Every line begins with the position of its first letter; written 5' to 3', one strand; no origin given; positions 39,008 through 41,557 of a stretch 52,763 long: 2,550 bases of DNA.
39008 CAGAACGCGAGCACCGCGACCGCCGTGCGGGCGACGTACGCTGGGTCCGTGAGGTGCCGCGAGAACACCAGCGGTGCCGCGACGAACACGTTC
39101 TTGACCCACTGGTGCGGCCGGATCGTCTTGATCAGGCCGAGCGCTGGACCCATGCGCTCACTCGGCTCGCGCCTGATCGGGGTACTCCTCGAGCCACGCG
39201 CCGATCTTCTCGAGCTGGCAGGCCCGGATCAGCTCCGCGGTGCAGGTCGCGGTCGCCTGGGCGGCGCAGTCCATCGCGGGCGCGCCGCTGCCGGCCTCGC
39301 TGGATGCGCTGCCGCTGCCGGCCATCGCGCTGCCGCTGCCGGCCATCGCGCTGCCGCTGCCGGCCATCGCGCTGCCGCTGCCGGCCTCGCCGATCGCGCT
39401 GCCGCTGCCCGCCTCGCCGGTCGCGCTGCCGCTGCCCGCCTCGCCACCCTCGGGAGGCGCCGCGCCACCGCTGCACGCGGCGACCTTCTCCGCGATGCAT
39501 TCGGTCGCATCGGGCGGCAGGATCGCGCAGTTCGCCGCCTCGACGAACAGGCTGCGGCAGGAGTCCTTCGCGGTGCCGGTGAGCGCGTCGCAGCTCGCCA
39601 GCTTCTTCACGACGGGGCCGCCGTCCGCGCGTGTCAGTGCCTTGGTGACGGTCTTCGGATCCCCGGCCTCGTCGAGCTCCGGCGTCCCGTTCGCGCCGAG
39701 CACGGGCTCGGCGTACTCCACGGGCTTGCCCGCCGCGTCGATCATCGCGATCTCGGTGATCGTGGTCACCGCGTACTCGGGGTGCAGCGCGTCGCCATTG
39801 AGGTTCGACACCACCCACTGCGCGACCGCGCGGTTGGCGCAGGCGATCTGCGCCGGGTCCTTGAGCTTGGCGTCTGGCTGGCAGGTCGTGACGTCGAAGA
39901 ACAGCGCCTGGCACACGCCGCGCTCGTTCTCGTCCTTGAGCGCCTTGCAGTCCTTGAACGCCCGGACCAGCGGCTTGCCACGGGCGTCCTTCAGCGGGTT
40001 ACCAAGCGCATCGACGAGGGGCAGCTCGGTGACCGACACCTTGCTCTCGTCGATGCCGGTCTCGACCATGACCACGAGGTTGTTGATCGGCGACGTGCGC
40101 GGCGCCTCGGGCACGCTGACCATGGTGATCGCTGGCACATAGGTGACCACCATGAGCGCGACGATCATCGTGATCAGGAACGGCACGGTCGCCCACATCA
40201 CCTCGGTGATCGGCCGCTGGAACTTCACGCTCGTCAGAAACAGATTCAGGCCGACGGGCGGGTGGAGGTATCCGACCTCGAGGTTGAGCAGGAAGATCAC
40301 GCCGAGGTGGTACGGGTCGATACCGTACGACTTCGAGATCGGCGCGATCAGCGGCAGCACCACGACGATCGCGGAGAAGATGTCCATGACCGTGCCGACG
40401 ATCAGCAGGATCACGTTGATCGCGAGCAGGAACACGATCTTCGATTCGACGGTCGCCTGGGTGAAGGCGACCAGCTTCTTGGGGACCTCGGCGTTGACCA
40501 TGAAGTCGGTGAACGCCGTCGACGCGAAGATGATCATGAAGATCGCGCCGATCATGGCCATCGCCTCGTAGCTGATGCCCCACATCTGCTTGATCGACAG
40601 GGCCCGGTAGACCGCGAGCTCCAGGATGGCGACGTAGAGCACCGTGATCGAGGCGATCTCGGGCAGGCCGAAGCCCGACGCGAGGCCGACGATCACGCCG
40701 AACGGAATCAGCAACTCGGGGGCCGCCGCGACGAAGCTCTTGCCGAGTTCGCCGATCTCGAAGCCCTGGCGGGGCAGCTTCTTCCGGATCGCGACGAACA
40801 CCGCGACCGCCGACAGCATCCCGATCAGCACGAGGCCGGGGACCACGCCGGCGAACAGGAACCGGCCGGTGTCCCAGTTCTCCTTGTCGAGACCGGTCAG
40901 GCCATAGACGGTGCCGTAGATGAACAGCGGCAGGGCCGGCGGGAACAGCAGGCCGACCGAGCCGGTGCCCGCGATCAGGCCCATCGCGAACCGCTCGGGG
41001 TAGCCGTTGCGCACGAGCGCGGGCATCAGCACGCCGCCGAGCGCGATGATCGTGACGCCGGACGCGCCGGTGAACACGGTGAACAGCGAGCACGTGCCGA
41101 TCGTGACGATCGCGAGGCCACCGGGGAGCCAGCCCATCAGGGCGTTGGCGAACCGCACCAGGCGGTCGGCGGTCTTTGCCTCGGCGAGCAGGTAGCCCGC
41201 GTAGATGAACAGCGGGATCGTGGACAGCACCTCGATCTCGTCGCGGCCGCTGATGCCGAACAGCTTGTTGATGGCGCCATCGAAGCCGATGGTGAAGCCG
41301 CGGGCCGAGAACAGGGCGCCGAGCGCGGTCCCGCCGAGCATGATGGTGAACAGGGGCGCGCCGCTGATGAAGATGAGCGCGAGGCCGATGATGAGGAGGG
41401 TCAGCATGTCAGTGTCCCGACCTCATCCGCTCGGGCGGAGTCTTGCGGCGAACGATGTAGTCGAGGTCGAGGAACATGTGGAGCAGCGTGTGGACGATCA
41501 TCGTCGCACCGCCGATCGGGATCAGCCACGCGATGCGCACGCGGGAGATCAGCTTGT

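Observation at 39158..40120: TRAP permease DctM carries a large Cys-rich extracytoplasmic C-terminal domain plus a Gly/Ser tandem repeat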

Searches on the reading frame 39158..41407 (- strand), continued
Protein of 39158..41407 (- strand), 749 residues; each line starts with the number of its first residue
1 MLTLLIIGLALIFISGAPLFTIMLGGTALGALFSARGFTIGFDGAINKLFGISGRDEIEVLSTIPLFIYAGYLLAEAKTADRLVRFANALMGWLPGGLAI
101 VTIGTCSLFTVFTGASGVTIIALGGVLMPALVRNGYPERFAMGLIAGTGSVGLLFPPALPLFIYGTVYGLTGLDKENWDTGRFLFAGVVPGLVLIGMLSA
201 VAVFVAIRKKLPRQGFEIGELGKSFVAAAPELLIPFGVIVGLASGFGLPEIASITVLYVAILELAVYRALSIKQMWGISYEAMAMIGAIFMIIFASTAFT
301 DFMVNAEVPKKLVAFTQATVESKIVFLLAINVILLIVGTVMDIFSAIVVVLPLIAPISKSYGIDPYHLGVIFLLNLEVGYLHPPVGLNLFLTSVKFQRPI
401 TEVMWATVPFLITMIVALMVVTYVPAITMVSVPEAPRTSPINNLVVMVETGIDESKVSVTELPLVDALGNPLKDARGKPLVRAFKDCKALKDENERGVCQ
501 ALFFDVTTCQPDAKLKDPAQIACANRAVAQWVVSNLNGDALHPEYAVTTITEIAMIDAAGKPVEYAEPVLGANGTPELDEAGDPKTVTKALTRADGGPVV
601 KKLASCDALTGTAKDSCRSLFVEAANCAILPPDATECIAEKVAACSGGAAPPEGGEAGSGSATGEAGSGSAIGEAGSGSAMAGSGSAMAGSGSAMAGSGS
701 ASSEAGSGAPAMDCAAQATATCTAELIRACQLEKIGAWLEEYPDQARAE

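Call 71: predict_structure(alignment_id=A5)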
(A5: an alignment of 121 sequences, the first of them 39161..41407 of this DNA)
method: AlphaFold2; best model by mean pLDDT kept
length: 749 residues; sequences in the alignment: 121
mean_pLDDT: 82.2   pTM: 0.62
mean pLDDT of the five models: 82.2, 80.1, 78.4, 77.4, 77.3
residues with pLDDT >= 90: 322; 70-90: 301; 50-70: 67; < 50: 59
segments of 3 or more residues with pLDDT < 50: 652-708
pLDDT, mean of each block of 10 residues (from residue 1): 65 65 74 81 77 68 84 88 89 91 87 71 79 86 84 71 58 68 86 94 93 89 94 89 87 93 95 92 82 80 83 88 88 87 83 84 86 89 72 80 89 94 90 74 76 85 97 95 93 92 96 94 97 95 93 95 94 93 94 93 95 95 97 94 75 41 33 30 30 30 43 87 96 96 90
secondary structure, 60 per line:
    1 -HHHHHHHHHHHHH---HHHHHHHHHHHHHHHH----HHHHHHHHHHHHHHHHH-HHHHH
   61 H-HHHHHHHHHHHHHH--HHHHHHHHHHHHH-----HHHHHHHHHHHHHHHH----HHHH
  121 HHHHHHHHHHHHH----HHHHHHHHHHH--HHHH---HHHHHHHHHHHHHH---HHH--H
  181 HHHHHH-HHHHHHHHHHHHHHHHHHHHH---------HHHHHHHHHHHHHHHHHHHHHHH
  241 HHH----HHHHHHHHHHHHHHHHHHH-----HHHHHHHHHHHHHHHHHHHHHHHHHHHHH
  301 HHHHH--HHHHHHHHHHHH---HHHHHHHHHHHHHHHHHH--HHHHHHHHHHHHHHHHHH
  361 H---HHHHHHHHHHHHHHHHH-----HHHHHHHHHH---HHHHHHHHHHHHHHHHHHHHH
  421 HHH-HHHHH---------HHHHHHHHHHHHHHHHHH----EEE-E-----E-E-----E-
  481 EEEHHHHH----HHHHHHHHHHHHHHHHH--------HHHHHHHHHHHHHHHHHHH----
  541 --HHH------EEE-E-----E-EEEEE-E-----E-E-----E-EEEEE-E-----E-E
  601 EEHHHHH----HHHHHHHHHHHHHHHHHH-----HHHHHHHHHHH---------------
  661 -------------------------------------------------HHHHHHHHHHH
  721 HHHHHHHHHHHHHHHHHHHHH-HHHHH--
elements in order (helices of 4 or more, strands of 3 or more residues): H2-14 H18-33 H38-54 H56-61 H63-76 H79-91 H97-112 H117-133 H138-148 H151-154 H158-171 H180-186 H188-208 H218-243 H248-266 H272-305 H308-319 H323-340 H343-361 H365-381 H387-396 H400-423 H425-429 H439-456 E461-463 E481-483 H484-488 H493-509 H518-536 E552-554 E564-568 E586-590 E600-602 H603-607 H612-629 H635-645 H710-741 H743-747

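Call 91: fold_search(model_id=the predicted structure, library=pdb)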
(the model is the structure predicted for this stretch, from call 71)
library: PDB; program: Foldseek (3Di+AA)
matches with E <= 10: 740; with E <= 0.001: 37
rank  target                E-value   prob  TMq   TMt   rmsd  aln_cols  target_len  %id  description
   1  9pym_A                1.6e-17  1.00  0.49  0.61   4.4       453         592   27  Cryo-EM structure of the isethionate TRAP transporter IseQM from Oleidesulfovibrio alaskensis with bound isethionate (released 2025-11-12)
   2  8thi_B                1.9e-17  1.00  0.46  0.56   3.2       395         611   28  Cryo-EM structure of the Tripartite ATP-independent Periplasmic (TRAP) transporter SiaQM from Haemophilus influenzae ( (released 2023-11-22)
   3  7qha_B                2.2e-17  1.00  0.50  0.84   3.9       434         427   26  Cryo-EM structure of the Tripartite ATP-independent Periplasmic (TRAP) transporter SiaQM from Photobacterium profundum (released 2022-12-21)
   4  8thi_A                3.0e-17  1.00  0.46  0.56   3.2       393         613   27  Cryo-EM structure of the Tripartite ATP-independent Periplasmic (TRAP) transporter SiaQM from Haemophilus influenzae ( (released 2023-11-22)
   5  8thj_A                1.3e-16  1.00  0.46  0.55   3.3       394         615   28  Cryo-EM structure of the Tripartite ATP-independent Periplasmic (TRAP) transporter SiaQM from Haemophilus influenzae ( (released 2023-11-22)
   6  8y4w_A                4.3e-16  1.00  0.45  0.54   2.8       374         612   27  Sialic acid bound form of Tripartite ATP-independent Periplasmic (TRAP) transporter from Fusobacterium nucleatum. (released 2024-12-11)
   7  7qe5_A                4.3e-15  1.00  0.44  0.53   3.2       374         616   29  Structure of the membrane domains of the sialic acid TRAP transporter HiSiaQM from Haemophilus influenzae (released 2022-07-27)
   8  6ol0_A                3.7e-07  1.00  0.34  0.52   9.7       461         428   15  Structure of VcINDY bound to Malate (released 2020-10-28)
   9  6okz_B                6.3e-07  1.00  0.35  0.53   9.3       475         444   14  Structure of VcINDY bound to Fumarate (released 2020-10-28)
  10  8y5z_A                7.1e-07  1.00  0.37  0.51   9.4       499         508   10  human NaS1 inward state (released 2025-01-22)
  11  4f35_C                1.0e-06  1.00  0.34  0.53   9.4       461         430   14  Crystal Structure of a bacterial dicarboxylate/sodium symporter (released 2012-10-24)
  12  8y5u_A                1.2e-06  1.00  0.39  0.54   7.6       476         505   11  human NaS1 intermediate state 1 (released 2025-01-22)
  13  8r33_A                1.2e-06  1.00  0.35  0.50   8.1       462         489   15  CryoEM structure of the symmetric Pho90 dimer from yeast without substrates. (released 2024-04-24)
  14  8zkw_A                1.8e-06  1.00  0.33  0.43  10.4       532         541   12  Cryo-EM structure of the Drosophila INDY (apo-asymmetric, pH 6) (released 2025-01-29)
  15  8y5w_A                2.2e-06  1.00  0.41  0.56   7.3       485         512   10  human NaS1 intermediate state 2 (released 2025-01-22)
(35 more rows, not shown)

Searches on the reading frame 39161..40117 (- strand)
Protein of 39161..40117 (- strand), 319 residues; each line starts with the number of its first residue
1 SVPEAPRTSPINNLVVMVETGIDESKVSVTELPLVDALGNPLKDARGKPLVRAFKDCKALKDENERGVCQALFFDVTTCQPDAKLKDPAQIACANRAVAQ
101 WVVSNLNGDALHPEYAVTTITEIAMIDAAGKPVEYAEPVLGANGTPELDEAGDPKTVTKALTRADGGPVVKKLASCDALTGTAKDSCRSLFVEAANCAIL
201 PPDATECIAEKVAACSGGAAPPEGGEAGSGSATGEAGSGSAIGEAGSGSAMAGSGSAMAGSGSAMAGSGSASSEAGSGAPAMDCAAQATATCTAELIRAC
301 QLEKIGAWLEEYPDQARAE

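Call 6: find_homologous_proteins(query=window:39161-40117:-, max_evalue=0.001)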
Query window:39161-40117:- (319 aa): 4 proteins with E <= 0.001 among 8000 candidates.
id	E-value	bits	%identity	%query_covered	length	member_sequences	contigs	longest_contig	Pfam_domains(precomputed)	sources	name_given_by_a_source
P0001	3.8e-88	314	51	100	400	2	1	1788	PF06808.19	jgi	jgi:hypothetical protein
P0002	4.7e-83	297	48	99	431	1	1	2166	PF06808.19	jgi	jgi:hypothetical protein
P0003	9.1e-81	290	47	98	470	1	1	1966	PF06808.19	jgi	jgi:hypothetical protein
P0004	6.9e-4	37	95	7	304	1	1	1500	PF04264.19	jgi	-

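Call 7: search_protein_families(library=ncbifam, proteins=[window:39161-40117:-], max_evalue=0.01)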
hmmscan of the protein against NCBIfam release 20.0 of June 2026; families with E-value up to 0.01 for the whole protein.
window:39161-40117:- (319 aa): 0 families

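Call 13: find_related_loci(query=A2, collection=genome_contigs, flank=8000)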
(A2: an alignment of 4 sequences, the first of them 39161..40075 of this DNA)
Query A2 (305 aa) in genome_contigs; peptide patterns used: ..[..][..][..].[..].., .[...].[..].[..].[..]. (x = any residue, [..] = any of these).
85 stretches matched a pattern; 11 encode a relative of the query (tblastn E <= 1e-3); 11 distinct loci.
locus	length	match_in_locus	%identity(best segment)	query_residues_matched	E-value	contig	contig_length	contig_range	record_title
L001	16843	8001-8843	53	3-305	6e-94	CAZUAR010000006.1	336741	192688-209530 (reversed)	MAG TPA_asm: uncultured Kofleriaceae bacterium isolate binchicken_co242_106 genome assembly, contig: NODE_86_length_3367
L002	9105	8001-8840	50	1-305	7e-90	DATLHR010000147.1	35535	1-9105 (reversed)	MAG TPA_asm: Kofleriaceae bacterium isolate SMAG_U13645 k141_1984367, whole genome shotgun sequence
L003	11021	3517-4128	60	1-204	5e-84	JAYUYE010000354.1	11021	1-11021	MAG: Myxococcales bacterium isolate GL137_UP_concoct_56 GL137_UP_concoct_56_353, whole genome shotgun sequence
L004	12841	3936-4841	51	3-305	1e-83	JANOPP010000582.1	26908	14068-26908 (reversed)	MAG: Myxococcales bacterium isolate VAR_4_metabat_47_sub VAR_4_k141_1454140, whole genome shotgun sequence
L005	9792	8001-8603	55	3-202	3e-73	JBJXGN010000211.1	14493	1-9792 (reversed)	MAG: Kofleriaceae bacterium isolate F1F2.bin.256 k127_6651195, whole genome shotgun sequence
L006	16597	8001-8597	54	3-201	5e-71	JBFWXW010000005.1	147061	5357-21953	MAG: Kofleriaceae bacterium isolate CA_2019_TPBS_15 NODE_998_length_147061_cov_5.445493_TPBS, whole genome shotgun seque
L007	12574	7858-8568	41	3-201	2e-51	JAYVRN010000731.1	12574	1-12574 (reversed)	MAG: Myxococcales bacterium isolate GL73_DN_concoct_207_sub GL73_DN_concoct_207_sub_730, whole genome shotgun sequence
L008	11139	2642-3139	43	3-199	2e-44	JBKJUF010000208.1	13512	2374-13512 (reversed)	MAG: Kofleriaceae bacterium isolate ant_bin.650 k117_5571552, whole genome shotgun sequence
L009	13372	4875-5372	42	1-197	2e-42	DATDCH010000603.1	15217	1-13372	MAG TPA_asm: Kofleriaceae bacterium isolate SMAG_U143 k141_530186, whole genome shotgun sequence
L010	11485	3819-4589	41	10-302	3e-42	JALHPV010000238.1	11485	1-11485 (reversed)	MAG: Kofleriaceae bacterium isolate bin.28 c_000000020815, whole genome shotgun sequence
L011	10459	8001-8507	36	10-214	7e-28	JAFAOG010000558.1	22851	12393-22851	MAG: Deltaproteobacteria bacterium isolate CP_BM_ER_6 BM_ER_k147_578029, whole genome shotgun sequence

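Call 17: search_protein_families(library=pfam, proteins=[window:39161-40117:-], max_evalue=1)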
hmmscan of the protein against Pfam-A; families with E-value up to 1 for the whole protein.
window:39161-40117:- (319 aa): 0 families

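Call 24: search_protein_representatives(alignment_id=A2)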
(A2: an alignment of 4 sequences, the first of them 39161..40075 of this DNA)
Query: 4 sequences, 285 profile positions. Proteins with E-value up to 0.001 (for the whole library): 49; up to 1e-10: 34; up to 1e-30: 10. The best 49 are listed.
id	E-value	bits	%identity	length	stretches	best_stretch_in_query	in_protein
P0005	7.7e-59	216.0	-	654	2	1-247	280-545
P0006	1.6e-58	214.9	-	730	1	1-280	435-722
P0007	1.3e-46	175.9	-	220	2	2-128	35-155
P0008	5.5e-44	167.3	-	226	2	52-128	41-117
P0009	3.6e-40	154.7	-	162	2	27-128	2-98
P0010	4.9e-39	151.0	-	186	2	2-128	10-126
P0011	2.5e-37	145.4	-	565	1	1-282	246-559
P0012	1.5e-36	142.8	-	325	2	19-128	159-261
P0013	1.7e-33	132.8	-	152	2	100-203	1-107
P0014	1.5e-32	129.7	-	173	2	1-128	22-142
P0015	5.7e-30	121.3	-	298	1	74-282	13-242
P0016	4.2e-29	118.4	-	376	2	3-128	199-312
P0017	2.2e-27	112.8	-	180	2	8-128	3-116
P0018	3.0e-26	109.1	-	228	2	1-126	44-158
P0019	4.4e-25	105.2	-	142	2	151-212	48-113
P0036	1.3e-11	61.0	-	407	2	22-128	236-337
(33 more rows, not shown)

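Call 38: predict_structure(alignment_id=A4)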
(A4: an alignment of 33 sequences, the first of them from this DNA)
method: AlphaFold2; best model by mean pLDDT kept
length: 314 residues; sequences in the alignment: 33
mean_pLDDT: 84.1   pTM: 0.74
mean pLDDT of the five models: 84.1, 83.2, 83.1, 82.3, 82.1
residues with pLDDT >= 90: 208; 70-90: 38; 50-70: 24; < 50: 44
segments of 3 or more residues with pLDDT < 50: 223-229, 236-245, 247-260, 262-264, 266-271
pLDDT, mean of each block of 10 residues (from residue 1): 70 79 91 96 96 96 96 91 95 97 90 96 94 96 97 95 96 95 96 97 94 64 49 47 45 45 47 72 95 97 94 83
secondary structure, 60 per line:
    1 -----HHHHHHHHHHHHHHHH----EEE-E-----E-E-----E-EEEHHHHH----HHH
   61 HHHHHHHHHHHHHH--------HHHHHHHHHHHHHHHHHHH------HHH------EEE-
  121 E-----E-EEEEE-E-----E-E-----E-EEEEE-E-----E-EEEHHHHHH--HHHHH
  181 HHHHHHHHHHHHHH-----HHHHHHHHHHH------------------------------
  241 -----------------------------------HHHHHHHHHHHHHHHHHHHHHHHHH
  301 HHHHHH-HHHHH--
elements in order: H6-21 E26-28 E46-48 H49-53 H58-74 H83-101 E117-119 E129-133 E151-155 E165-167 H168-173 H176-194 H200-210 H276-306 H308-312

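Call 43: find_encoding_contigs(protein=P0012, flank=8000, max_places=4)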
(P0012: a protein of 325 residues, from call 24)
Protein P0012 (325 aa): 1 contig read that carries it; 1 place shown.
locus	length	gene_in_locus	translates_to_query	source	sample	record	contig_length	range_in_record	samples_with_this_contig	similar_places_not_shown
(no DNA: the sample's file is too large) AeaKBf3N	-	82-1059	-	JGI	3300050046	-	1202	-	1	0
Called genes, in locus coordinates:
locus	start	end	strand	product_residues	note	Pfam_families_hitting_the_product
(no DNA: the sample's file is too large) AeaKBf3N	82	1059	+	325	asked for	PF12869:tRNA_anti-like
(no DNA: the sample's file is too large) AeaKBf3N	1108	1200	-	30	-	?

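Call 44: find_encoding_contigs(protein=P0036, flank=8000, max_places=4)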
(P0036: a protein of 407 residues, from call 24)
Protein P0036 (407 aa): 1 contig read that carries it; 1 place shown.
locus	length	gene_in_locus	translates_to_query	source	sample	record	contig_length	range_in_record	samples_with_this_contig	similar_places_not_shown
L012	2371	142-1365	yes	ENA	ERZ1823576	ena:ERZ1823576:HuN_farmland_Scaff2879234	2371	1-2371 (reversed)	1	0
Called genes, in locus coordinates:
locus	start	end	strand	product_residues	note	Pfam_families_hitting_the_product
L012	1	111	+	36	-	?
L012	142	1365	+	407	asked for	-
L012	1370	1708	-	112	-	-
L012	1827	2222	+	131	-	PF00903:Glyoxalase, PF12681:Glyoxalase_2, PF18029:Glyoxalase_6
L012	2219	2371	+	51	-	?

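Call 49: search_protein_families(library=ncbifam, proteins=[P0005], max_evalue=0.1)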
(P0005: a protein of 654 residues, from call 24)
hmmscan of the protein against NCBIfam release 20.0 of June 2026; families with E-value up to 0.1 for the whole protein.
P0005 (654 aa): 2 families
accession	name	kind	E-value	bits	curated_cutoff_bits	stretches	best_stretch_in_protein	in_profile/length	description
TIGR00786.1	dctM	subfamily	5.4e-56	190.1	268.45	1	31-276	156-404/405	TRAP transporter large permease subunit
NF011634.1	PRK15060.1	equivalog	1.5e-24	86.9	800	1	29-276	170-420/425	2,3-diketo-L-gulonate TRAP transporter large permease YiaN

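Call 55: fold_search(model_id=the predicted structure, library=pdb)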
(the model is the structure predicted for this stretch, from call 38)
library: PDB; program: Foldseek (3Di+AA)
matches with E <= 10: 29; with E <= 0.001: 0
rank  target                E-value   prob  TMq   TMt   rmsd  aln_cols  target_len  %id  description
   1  9grw_B                2.2e+00  0.20  0.07  0.06   6.7        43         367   28  Structure of Heparinase I from Bacteroides eggerthii in complex with calcium cofactor (released 2025-09-24)
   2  3ina_A                2.2e+00  0.13  0.08  0.07  11.0        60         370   22  Crystal structure of heparin lyase I H151A mutant complexed with a dodecasaccharide heparin (released 2009-09-29)
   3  7ogm_L                2.2e+00  0.02  0.09  0.05  18.8       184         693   13  A cooperative PNPase-Hfq-RNA carrier complex facilitates bacterial riboregulation. PNPase-3'ETS(leuZ)-Hfq (released 2021-07-07)
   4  8two_A                2.6e+00  0.08  0.14  0.15  13.4       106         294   11  AvrB bound with UDP and RIN4_T166-Rha (released 2024-02-28)
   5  8txf_A                3.8e+00  0.04  0.13  0.14  18.7       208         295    9  AvrB bound with RIN4 C-NOI motif (released 2024-02-28)
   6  8bw8_D                4.0e+00  0.03  0.11  0.12  14.1        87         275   14  Crystal structure of the dCNK-SAM-CRIC-PDZ/dHYP-SAM complex (released 2024-02-21)
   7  9grw_A                4.5e+00  0.12  0.07  0.06   6.6        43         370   28  Structure of Heparinase I from Bacteroides eggerthii in complex with calcium cofactor (released 2025-09-24)
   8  9b62_A                4.5e+00  0.02  0.10  0.05  13.5       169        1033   11  Human RANBP2/RAN(GTP)/RANGAP1-SUMO1/UBC9/CRM1/RAN(GTP) - composite map and model (released 2024-10-16)
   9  7kmw_C                4.7e+00  0.01  0.06  0.08  13.2       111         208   17  Crystal structure of IspD from Mycobacterium paratuberculosis (released 2020-11-11)
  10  3ilr_A                5.0e+00  0.11  0.07  0.06   7.0        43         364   28  Structure of Heparinase I from Bacteroides thetaiotaomicron in complex with tetrasaccharide product (released 2009-09-29)
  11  8i1u_J                5.6e+00  0.02  0.10  0.07  12.5        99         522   16  Human TRiC-PhLP2A complex in the closed state (released 2024-01-31)
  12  6tvo_A                5.6e+00  0.02  0.11  0.05  15.0       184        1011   10  Human CRM1-RanGTP in complex with Leptomycin B (released 2020-07-08)
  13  6l42                  6.2e+00  0.01  0.11  0.03  21.1       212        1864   12  Structure of severe fever with thrombocytopenia syndrome virus L protein (released 2020-05-13)
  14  3gf5_B                6.6e+00  0.08  0.08  0.07   9.5        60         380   13  Crystal structure of the P21 R1-R7 N-terminal domain of murine MVP (released 2009-11-10)
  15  3izh_A                6.6e+00  0.02  0.09  0.07  13.4        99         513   13  Mm-cpn D386A with ATP (released 2011-02-02)
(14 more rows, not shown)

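Call 72: find_related_loci(query=P0012, collection=metagenome_contigs, flank=8000)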
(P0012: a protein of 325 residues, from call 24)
Query P0012 (325 aa) in metagenome_contigs; peptide patterns used: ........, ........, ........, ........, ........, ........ (x = any residue, [..] = any of these).
98 stretches matched a pattern, but none encodes a relative of the query by tblastn (E <= 1e-3).
